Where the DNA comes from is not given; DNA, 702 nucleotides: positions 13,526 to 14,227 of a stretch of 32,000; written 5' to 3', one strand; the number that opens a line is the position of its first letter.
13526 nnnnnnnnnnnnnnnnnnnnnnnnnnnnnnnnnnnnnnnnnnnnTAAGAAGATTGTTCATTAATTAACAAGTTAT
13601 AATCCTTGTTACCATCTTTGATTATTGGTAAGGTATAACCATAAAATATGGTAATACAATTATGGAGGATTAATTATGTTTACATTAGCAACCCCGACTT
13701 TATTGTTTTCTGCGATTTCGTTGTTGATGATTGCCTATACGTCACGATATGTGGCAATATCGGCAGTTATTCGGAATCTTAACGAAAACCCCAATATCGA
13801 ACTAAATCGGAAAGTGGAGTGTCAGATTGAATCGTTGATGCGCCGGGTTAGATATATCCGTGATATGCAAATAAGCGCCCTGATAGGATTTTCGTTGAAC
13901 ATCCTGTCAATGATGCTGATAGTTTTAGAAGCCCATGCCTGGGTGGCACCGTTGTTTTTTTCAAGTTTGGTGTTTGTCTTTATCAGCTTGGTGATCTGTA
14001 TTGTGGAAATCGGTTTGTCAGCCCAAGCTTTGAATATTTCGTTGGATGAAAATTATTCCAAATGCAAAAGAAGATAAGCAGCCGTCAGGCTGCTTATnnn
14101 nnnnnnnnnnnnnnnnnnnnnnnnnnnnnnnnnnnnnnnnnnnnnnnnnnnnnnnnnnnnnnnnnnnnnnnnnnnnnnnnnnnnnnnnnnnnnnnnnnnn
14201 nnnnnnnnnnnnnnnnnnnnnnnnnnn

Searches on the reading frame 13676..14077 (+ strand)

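Call 37: search_protein_families(library=pfam, proteins=[window:13676-14077:+], max_evalue=0.001)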
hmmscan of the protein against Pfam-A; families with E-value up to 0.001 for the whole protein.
window:13676-14077:+ (133 aa): 1 family
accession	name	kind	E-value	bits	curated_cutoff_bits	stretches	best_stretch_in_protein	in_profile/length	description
PF11026.13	DUF2721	-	2.8e-27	95.6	28.3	1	5-121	2-129/129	Protein of unknown function (DUF2721)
